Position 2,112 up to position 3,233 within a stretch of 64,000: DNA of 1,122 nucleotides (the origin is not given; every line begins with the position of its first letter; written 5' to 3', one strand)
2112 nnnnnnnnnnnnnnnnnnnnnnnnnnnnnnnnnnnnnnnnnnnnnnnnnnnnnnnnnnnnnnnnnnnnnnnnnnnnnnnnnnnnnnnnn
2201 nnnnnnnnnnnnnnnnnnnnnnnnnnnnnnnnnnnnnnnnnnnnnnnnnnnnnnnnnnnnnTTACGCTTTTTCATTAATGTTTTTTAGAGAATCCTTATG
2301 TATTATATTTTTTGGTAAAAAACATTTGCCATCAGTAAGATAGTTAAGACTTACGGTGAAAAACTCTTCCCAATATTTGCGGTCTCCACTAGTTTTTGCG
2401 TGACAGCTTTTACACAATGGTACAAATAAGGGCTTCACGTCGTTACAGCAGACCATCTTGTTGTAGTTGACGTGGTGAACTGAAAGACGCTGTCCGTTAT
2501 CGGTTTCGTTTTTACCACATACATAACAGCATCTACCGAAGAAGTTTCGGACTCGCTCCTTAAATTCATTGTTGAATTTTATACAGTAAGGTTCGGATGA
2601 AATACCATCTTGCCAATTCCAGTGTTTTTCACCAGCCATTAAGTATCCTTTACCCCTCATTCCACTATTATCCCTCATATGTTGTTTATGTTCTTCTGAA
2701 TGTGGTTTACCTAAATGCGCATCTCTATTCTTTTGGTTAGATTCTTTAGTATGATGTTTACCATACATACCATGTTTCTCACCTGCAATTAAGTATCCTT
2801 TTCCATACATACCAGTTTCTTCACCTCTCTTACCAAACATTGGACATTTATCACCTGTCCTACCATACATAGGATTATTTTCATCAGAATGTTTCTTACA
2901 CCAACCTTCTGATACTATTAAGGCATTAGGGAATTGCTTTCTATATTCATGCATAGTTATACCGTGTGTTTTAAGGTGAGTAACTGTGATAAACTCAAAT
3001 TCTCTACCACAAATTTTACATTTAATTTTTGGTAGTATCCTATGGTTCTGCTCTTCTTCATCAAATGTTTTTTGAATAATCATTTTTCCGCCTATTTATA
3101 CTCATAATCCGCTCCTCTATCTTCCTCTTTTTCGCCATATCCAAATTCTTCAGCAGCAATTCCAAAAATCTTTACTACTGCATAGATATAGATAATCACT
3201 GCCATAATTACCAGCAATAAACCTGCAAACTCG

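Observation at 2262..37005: Every giant surface-protein gene is followed by a NUMOD-repeat nuclease gene (3 HNH, 3 Vsr-like)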

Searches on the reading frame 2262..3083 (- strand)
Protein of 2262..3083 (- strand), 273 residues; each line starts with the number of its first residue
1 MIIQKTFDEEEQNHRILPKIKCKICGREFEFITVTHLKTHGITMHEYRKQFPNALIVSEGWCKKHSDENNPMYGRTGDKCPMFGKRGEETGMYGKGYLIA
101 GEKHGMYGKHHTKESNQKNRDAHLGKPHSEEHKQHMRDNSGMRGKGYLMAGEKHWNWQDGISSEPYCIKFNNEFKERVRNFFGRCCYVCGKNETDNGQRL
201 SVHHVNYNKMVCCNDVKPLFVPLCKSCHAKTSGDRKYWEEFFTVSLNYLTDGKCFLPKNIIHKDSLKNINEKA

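Call 3: search_protein_families(library=pfam, proteins=[window:2262-3083:-], max_evalue=0.01)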
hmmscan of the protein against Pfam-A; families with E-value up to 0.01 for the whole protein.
window:2262-3083:- (273 aa): 3 families
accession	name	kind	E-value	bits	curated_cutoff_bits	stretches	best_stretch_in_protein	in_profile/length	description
PF07460.16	NUMOD3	-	7.7e-05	23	20.4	0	100-118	17-35/37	NUMOD3 motif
PF05443.17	ROS_MUCR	-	0.00062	20.3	25.4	1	19-51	64-96/123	ROS/MUCR transcriptional regulator protein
PF06147.18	DUF968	-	0.0048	17.4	27.8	1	184-248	99-159/171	Protein of unknown function (DUF968)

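Call 4: search_protein_families(library=phrogs, proteins=[window:2262-3083:-], max_evalue=0.001)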
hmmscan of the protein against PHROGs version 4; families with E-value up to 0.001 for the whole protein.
window:2262-3083:- (273 aa): 3 families
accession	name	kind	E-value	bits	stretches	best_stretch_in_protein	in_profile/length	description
phrog_8048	-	DNA, RNA and nucleotide metabolism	6.8e-07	29.7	1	173-234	166-228/273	HNH endonuclease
phrog_314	-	DNA, RNA and nucleotide metabolism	0.00011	22.2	1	89-214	281-392/574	homing endonuclease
phrog_22215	-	unknown function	0.00019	22.3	1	19-133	3-106/324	-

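Call 57: find_encoding_contigs(protein=window:2262-3083:-, flank=10000, max_places=3)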
Protein window:2262-3083:- (273 aa): 3 contigs read that carry it; 3 places shown.
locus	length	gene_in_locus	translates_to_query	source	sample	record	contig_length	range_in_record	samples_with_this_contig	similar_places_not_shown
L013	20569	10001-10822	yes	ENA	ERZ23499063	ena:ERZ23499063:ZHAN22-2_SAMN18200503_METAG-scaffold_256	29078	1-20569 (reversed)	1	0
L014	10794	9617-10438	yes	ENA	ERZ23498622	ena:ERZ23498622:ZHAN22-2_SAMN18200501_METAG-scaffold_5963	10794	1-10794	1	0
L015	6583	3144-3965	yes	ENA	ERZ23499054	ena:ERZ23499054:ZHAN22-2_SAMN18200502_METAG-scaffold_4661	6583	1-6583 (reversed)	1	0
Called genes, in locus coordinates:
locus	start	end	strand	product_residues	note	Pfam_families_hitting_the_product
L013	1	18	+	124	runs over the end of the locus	-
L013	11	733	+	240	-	-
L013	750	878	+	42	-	-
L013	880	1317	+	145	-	-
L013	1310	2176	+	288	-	PF07460:NUMOD3 (weak)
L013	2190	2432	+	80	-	-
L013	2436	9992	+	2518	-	PF10102:DUF2341, PF25788:Ig_Rha78A_N, PF13620:CarboxypepD_reg, PF13715:CarbopepD_reg_2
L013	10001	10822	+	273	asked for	-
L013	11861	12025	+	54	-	-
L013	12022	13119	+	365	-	PF00004:AAA (weak), PF07728:AAA_5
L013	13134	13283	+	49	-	-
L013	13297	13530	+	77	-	-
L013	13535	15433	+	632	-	PF11775:CobT_C (faint), PF00092:VWA (weak)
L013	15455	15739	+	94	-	-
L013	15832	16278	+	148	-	-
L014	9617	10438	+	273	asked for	-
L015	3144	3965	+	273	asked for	-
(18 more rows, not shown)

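Call 92: search_protein_families(library=ncbifam, proteins=[window:2262-3083:-], max_evalue=0.05)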
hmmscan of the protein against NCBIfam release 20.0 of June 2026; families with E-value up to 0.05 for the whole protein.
window:2262-3083:- (273 aa): 0 families
